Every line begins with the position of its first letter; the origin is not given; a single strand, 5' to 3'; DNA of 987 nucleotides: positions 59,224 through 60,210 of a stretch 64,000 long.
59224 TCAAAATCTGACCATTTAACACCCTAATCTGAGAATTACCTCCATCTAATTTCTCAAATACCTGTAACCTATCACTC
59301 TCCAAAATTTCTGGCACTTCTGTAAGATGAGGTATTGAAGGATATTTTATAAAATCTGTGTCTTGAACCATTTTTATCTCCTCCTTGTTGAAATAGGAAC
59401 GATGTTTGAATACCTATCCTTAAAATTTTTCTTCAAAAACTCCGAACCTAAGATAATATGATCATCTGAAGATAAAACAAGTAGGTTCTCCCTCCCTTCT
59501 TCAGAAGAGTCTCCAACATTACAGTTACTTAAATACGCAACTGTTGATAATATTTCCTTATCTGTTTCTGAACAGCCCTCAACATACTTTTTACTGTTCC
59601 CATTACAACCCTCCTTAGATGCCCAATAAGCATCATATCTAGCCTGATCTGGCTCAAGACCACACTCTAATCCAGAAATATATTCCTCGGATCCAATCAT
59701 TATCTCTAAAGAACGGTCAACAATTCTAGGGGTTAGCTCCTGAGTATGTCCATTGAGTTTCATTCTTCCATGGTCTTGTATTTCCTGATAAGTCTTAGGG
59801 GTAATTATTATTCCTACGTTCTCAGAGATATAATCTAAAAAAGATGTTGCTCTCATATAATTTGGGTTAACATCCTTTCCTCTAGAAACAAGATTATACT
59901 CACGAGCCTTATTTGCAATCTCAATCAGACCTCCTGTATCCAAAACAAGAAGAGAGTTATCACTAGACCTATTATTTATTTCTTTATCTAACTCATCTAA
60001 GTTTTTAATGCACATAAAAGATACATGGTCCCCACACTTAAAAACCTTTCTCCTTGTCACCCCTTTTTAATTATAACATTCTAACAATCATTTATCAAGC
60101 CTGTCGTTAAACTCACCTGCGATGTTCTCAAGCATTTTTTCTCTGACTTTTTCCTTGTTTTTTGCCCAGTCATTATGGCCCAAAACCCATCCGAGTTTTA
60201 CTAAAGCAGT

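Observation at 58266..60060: PIN-like nuclease + RNA-ligase-like enzyme + small helical protein wedged between gatD and gatE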

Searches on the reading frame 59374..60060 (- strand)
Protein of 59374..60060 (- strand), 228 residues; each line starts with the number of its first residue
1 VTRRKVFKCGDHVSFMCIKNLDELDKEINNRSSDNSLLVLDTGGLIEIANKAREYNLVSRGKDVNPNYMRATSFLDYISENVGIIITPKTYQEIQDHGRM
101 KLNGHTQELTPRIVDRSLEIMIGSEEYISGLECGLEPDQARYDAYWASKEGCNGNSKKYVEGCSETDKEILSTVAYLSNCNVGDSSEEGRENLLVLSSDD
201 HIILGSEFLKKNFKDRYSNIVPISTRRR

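Call 4: search_protein_families(library=ncbifam, proteins=[window:59374-60060:-], max_evalue=0.1)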
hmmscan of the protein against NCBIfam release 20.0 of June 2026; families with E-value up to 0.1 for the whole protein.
window:59374-60060:- (228 aa): 0 families

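Call 5: search_protein_families(library=pfam, proteins=[window:59374-60060:-], max_evalue=1)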
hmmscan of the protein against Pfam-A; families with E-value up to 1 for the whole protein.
window:59374-60060:- (228 aa): 2 families
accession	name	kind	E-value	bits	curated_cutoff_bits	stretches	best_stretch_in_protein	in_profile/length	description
PF16902.11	FokI_D3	-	0.018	15.3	29.2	1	58-97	2-37/69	FokI, D3 domain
PF17055.10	VMR2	-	0.085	13.1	27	1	45-124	103-181/235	Viral matrix protein M2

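Call 9: search_solved_structures(query=window:59374-60060:-, max_evalue=10)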
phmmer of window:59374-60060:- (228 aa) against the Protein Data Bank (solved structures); distinct sequences matched with E-value up to 10: 0.

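Call 12: find_homologous_proteins(query=window:59374-60060:-, max_evalue=0.001)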
Query window:59374-60060:- (228 aa): 36 proteins with E <= 0.001 among 307 candidates.
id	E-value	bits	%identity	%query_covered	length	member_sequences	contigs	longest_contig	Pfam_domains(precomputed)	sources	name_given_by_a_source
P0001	1.9e-136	471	100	93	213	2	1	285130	-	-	-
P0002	1.1e-68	249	59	92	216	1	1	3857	-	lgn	-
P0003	2.2e-68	248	58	93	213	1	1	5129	-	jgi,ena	-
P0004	5.4e-68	247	55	92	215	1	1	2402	-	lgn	-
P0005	2.2e-66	242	54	92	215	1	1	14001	-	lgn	-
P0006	3.2e-66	241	54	93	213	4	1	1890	-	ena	-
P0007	1.3e-65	239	55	92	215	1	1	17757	-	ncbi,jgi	jgi:hypothetical protein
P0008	3.2e-65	238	56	93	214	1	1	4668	-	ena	-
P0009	1.4e-64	236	55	92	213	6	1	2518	-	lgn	-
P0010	2.5e-64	235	54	92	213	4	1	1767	-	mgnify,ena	mgnify:CR=1 FL=1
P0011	6.1e-64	234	55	92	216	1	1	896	-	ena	-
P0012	2.0e-63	232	54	92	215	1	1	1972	-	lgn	-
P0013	2.4e-63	232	55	92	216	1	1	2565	-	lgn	-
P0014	3.7e-63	231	57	93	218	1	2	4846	-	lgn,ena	-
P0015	8.2e-63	230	56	93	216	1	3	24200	-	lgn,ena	-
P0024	9.7e-58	213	51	93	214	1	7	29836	-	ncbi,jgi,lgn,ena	-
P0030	1.4e-50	190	49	87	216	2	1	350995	-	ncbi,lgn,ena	-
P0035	1.4e-40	157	45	93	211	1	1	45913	-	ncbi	-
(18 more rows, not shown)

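Call 13: find_encoding_contigs(protein=P0030, flank=6000, max_places=2)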
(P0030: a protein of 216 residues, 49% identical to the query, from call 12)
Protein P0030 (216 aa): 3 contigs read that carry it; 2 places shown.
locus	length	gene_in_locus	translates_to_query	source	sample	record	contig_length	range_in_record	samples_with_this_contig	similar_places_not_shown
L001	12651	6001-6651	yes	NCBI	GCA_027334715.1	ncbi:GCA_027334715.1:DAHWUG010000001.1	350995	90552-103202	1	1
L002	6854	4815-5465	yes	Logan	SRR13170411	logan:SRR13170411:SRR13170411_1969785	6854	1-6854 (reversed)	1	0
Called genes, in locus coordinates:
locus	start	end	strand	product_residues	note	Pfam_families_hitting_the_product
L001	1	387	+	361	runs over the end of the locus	PF01368:DHH, PF02272:DHHA1 (weak)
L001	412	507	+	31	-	-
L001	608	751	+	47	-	-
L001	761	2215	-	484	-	PF00587:tRNA-synt_2b, PF03129:HGTP_anticodon, PF09180:ProRS-C_1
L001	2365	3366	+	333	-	PF00534:Glycos_transf_1 (faint), PF13524:Glyco_trans_1_2 (faint)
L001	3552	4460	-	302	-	PF00089:Trypsin, PF13365:Trypsin_2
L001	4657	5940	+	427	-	PF18195:GatD_N, PF00710:Asparaginase, PF17763:Asparaginase_C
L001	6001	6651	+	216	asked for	-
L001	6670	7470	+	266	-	PF09414:RNA_ligase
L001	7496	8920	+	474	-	PF02934:GatB_N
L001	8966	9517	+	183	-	PF01862:PvlArgDC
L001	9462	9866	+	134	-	-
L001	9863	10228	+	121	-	-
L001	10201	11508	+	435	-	PF01336:tRNA_anti-codon, PF00152:tRNA-synt_2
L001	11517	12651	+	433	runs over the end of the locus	PF01336:tRNA_anti-codon, PF00152:tRNA-synt_2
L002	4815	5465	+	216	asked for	-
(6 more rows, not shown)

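Call 14: find_encoding_contigs(protein=P0035, flank=6000, max_places=2)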
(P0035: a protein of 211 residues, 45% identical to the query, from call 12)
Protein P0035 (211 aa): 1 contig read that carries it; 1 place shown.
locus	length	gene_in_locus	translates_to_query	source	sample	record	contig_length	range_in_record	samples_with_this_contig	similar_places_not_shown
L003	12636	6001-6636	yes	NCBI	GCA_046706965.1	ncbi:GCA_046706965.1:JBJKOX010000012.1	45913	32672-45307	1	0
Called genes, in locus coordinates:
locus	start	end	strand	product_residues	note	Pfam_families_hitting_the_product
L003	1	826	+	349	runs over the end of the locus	PF01368:DHH (weak)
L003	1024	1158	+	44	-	-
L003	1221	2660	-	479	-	PF00587:tRNA-synt_2b, PF03129:HGTP_anticodon, PF09180:ProRS-C_1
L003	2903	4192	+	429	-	PF18195:GatD_N, PF00710:Asparaginase, PF17763:Asparaginase_C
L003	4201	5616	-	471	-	PF01566:Nramp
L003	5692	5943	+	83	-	-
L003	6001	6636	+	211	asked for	-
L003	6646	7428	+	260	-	PF09414:RNA_ligase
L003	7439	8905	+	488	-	PF02934:GatB_N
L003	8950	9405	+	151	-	PF03412:Peptidase_C39, PF11814:DUF3335 (faint), PF13529:Peptidase_C39_2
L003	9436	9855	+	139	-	PF07885:Ion_trans_2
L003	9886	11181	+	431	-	PF01336:tRNA_anti-codon, PF00152:tRNA-synt_2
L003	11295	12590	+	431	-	PF01336:tRNA_anti-codon, PF00152:tRNA-synt_2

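Call 15: find_encoding_contigs(protein=P0024, flank=6000, max_places=2)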
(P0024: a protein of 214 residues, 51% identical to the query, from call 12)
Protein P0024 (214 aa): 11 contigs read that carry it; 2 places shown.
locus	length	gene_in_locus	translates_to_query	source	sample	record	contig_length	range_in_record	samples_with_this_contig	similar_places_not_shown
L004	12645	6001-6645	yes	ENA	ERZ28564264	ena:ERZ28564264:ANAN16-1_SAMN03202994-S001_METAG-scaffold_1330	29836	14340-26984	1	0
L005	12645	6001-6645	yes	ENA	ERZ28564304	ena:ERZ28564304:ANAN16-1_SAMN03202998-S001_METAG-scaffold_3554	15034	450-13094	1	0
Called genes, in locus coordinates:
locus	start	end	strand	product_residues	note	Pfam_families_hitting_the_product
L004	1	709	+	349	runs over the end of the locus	PF01368:DHH (weak), PF02272:DHHA1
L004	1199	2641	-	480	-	PF00587:tRNA-synt_2b, PF03129:HGTP_anticodon, PF09180:ProRS-C_1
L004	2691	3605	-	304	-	PF00089:Trypsin, PF13365:Trypsin_2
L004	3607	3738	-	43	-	-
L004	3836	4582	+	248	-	PF14528:LAGLIDADG_3 (weak)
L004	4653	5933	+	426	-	PF18195:GatD_N, PF00710:Asparaginase, PF17763:Asparaginase_C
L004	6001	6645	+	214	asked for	-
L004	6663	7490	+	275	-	PF09414:RNA_ligase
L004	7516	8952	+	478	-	PF02934:GatB_N, PF02637:GatB_Yqey (faint)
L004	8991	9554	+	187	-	PF01862:PvlArgDC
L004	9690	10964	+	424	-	PF01336:tRNA_anti-codon, PF00152:tRNA-synt_2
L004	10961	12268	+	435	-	PF01336:tRNA_anti-codon, PF00152:tRNA-synt_2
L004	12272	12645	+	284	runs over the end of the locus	PF00149:Metallophos, PF14582:Metallophos_3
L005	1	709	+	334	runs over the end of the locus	PF02272:DHHA1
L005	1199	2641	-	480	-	PF00587:tRNA-synt_2b, PF03129:HGTP_anticodon, PF09180:ProRS-C_1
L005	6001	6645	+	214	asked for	-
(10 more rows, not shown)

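Call 23: predict_structure(alignment_id=A1)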
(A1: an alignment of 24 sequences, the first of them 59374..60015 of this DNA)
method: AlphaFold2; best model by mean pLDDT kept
length: 213 residues; sequences in the alignment: 24
mean_pLDDT: 90.5   pTM: 0.87
mean pLDDT of the five models: 90.5, 89.6, 89.4, 89.3, 89.2
residues with pLDDT >= 90: 157; 70-90: 43; 50-70: 10; < 50: 3
segments of 3 or more residues with pLDDT < 50: 171-173
pLDDT, mean of each block of 10 residues (from residue 1): 90 91 96 95 89 96 95 98 88 94 97 89 93 87 76 96 79 72 95 92 95 83
secondary structure, 60 per line:
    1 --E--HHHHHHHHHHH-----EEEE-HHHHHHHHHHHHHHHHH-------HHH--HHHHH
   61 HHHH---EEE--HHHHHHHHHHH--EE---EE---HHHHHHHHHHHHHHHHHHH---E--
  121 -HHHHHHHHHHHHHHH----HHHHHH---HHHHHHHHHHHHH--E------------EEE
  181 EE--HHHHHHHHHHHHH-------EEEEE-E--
elements in order: H6-16 E22-25 H27-43 H56-64 E68-70 H73-83 H96-114 H122-136 H141-146 H150-162 E178-182 H185-197 E205-209

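Call 26: fold_search(model_id=the predicted structure, library=pdb)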
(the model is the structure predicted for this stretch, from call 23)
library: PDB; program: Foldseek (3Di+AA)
matches with E <= 10: 222; with E <= 0.001: 0
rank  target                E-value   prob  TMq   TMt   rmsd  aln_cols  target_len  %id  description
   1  4wio                  6.4e-02  0.23  0.24  0.12  14.2       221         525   12  Crystal structure of the C89A GMP synthetase inactive mutant from Plasmodium falciparum in complex with glutamine (released 2015-12-02)
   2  3qe9_Z                4.2e-01  0.06  0.14  0.10  17.1       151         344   14  Crystal structure of human exonuclease 1 Exo1 (D173A) in complex with DNA (complex I) (released 2011-04-20)
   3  5wp0_A                4.8e-01  0.03  0.12  0.11  19.4       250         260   14  Crystal structure of NAD synthetase NadE from Vibrio fischeri (released 2017-08-16)
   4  7mxx_Z                5.7e-01  0.08  0.19  0.13  12.0       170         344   14  Crystal structure of human exonuclease 1 Exo1 (R92A) in complex with 5' flap DNA (uf4) (released 2023-05-10)
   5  5cju_A                6.0e-01  0.05  0.17  0.07  14.6       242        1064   10  Isobutyryl-CoA mutase fused with bound adenosylcobalamin, GDP, Mg (holo-IcmF/GDP), and substrate n-butyryl-coenzyme A (released 2015-09-09)
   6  7mxw_Z                6.4e-01  0.06  0.14  0.10  11.8       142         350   15  Crystal structure of human exonuclease 1 Exo1 (WT) in complex with 5' flap DNA (uf1) (released 2023-05-10)
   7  2dok_A                7.6e-01  0.23  0.34  0.42  12.9       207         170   14  Crystal structure of the PIN domain of human EST1A (released 2007-05-01)
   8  5uzv_Z                7.6e-01  0.06  0.14  0.09  15.7       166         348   11  Crystal structure of human exonuclease 1 Exo1 (WT) in complex with 5' recessed-end DNA (rI) (released 2017-05-24)
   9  5v05_Z                8.0e-01  0.07  0.19  0.13  12.5       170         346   12  Crystal structure of human exonuclease 1 Exo1 (WT) in complex with 5' recessed-end DNA (rIII) (released 2017-05-24)
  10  2aml_A                8.0e-01  0.02  0.13  0.10  18.3       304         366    9  Crystal structure of Lmo0035 protein (46906266) from LISTERIA MONOCYTOGENES 4b F2365 at 1.50 A resolution (released 2005-10-18)
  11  5v04_Z                9.0e-01  0.07  0.18  0.12  13.4       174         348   13  Crystal structure of human exonuclease 1 Exo1 (WT) in complex with 5' recessed-end DNA (rII) (released 2017-05-24)
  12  3dmy_A                1.1e+00  0.02  0.17  0.10  20.2       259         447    9  Crystal Structure of a predicated acyl-CoA synthetase from E.coli (released 2008-08-05)
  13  3ua3_B                1.1e+00  0.02  0.15  0.06  22.0       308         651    7  Crystal Structure of Protein Arginine Methyltransferase PRMT5 in complex with SAH (released 2011-12-14)
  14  4s1w_A                1.1e+00  0.02  0.15  0.12  16.7       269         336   12  Structure of a putative Glutamine--Fructose-6-Phosphate Aminotransferase from Staphylococcus aureus subsp. aureus Mu50 (released 2015-03-18)
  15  3ifs_B                1.2e+00  0.02  0.13  0.09  18.8       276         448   13  2.0 Angstrom Resolution Crystal Structure of Glucose-6-phosphate Isomerase (pgi) from Bacillus anthracis. (released 2009-08-11)
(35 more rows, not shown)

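Call 28: search_protein_families(library=pfam, alignment_id=A1, max_evalue=5)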
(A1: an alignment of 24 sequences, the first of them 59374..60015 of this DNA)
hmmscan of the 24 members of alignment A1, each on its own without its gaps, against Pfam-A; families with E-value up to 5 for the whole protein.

A. member 1, window:59374-60015:- (213 aa): 2 families
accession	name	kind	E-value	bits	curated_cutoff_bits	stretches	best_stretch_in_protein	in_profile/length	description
PF16902.11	FokI_D3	-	0.017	15.4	29.2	1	43-82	2-37/69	FokI, D3 domain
PF17055.10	VMR2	-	0.092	12.9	27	1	31-109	104-181/235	Viral matrix protein M2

B. families by the number of members that match (of 24 scanned): 10 families
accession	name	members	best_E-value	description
PF09989.15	DUF2229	2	0.0092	CoA enzyme activase uncharacterised domain (DUF2229)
PF16902.11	FokI_D3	1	0.017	FokI, D3 domain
PF13638.12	PIN_4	1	0.034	PIN domain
PF06014.16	YqgQ-like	1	0.037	YqgQ-like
PF09695.16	YtfJ_HI0045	1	0.079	Bacterial protein of unknown function (YtfJ_HI0045)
PF17146.10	PIN_6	1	0.09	PIN domain of ribonuclease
PF17055.10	VMR2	1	0.092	Viral matrix protein M2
PF01632.24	Ribosomal_L35p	1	0.12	Ribosomal protein L35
PF24683.1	CT021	1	0.17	CT021 protein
PF13113.11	DUF3970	1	0.19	Protein of unknown function (DUF3970)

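Call 29: search_solved_structures(query=A1, max_evalue=10, show_alignments=3)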
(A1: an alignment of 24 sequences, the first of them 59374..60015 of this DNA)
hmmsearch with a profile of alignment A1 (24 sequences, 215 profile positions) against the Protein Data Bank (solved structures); distinct sequences matched with E-value up to 10: 1.
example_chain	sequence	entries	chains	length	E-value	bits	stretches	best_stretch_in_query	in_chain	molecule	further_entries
1ojh_A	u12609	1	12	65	0.54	12.7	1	48-86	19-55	NBLA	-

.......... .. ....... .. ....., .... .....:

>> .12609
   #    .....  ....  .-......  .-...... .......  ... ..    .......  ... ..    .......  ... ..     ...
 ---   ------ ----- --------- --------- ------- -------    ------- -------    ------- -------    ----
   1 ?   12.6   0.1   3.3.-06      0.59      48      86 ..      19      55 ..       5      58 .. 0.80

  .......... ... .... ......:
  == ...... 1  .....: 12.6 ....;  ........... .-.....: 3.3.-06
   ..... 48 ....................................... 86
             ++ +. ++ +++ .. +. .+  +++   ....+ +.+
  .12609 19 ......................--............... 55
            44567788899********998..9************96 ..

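Call 39: search_protein_representatives(alignment_id=A1)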
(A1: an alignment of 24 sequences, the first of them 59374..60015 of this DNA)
Query: 24 sequences, 215 profile positions. Proteins with E-value up to 0.001 (for the whole library): 147; up to 1e-10: 95; up to 1e-30: 33. The best 147 are listed.
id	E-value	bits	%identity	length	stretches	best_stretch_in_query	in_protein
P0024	8.0e-100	348.8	-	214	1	3-215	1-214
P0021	3.9e-98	343.3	-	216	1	1-214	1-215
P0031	4.5e-91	320.3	-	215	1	1-215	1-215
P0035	2.7e-82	291.6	-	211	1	3-215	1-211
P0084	1.4e-60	220.5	-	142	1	72-215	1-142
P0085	2.9e-58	213.0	-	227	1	1-214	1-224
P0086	5.5e-56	205.6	-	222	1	1-215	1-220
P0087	1.6e-50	187.7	-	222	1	1-214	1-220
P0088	1.1e-48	181.7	-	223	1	1-215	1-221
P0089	2.2e-48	180.7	-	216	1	5-214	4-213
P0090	2.9e-44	167.3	-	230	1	1-214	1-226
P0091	2.6e-41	157.6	-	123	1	3-122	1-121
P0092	6.6e-41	156.3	-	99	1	119-215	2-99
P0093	8.4e-41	155.9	-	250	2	3-175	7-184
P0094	1.1e-39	152.3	-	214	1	1-198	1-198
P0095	7.8e-39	149.5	-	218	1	12-205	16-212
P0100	9.3e-38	146.0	-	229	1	19-214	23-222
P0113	1.0e-28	116.4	-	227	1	8-200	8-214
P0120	6.5e-20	87.7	-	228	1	8-200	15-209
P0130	4.2e-16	75.2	-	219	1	20-214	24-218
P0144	2.1e-14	69.7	-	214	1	13-203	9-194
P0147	1.6e-13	66.8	-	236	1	17-198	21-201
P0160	3.7e-12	62.3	-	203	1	2-214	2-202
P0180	2.7e-09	53.0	-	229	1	6-202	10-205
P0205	2.7e-06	43.2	-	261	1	26-207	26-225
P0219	2.0e-04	37.0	-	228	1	11-214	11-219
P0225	7.4e-04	35.2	-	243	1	17-172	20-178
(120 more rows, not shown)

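Call 46: search_solved_structures(query=A3, max_evalue=10, show_alignments=3)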
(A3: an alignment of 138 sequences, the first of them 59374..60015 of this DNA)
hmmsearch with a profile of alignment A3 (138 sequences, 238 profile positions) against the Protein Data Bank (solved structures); distinct sequences matched with E-value up to 10: 5.
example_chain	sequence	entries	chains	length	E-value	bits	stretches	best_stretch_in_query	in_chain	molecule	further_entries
8ccr_A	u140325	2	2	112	0.18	14.2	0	109-157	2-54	4D2 (mutant T19D)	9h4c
4r7z_A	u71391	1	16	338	0.28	13.5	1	81-136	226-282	Cell division control protein 21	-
7ah0_A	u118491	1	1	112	0.56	12.6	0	109-157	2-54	4D2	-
4r7y_A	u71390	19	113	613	0.84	12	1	81-136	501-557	Minichromosome maintenance protein MCM, Cell division control protein 21 | Minichromosome maintenance protein MCM,DNA helicase | Minichromosome maintenance prot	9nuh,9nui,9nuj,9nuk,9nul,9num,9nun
9i38_A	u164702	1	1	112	1.1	11.7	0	108-144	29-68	m4D2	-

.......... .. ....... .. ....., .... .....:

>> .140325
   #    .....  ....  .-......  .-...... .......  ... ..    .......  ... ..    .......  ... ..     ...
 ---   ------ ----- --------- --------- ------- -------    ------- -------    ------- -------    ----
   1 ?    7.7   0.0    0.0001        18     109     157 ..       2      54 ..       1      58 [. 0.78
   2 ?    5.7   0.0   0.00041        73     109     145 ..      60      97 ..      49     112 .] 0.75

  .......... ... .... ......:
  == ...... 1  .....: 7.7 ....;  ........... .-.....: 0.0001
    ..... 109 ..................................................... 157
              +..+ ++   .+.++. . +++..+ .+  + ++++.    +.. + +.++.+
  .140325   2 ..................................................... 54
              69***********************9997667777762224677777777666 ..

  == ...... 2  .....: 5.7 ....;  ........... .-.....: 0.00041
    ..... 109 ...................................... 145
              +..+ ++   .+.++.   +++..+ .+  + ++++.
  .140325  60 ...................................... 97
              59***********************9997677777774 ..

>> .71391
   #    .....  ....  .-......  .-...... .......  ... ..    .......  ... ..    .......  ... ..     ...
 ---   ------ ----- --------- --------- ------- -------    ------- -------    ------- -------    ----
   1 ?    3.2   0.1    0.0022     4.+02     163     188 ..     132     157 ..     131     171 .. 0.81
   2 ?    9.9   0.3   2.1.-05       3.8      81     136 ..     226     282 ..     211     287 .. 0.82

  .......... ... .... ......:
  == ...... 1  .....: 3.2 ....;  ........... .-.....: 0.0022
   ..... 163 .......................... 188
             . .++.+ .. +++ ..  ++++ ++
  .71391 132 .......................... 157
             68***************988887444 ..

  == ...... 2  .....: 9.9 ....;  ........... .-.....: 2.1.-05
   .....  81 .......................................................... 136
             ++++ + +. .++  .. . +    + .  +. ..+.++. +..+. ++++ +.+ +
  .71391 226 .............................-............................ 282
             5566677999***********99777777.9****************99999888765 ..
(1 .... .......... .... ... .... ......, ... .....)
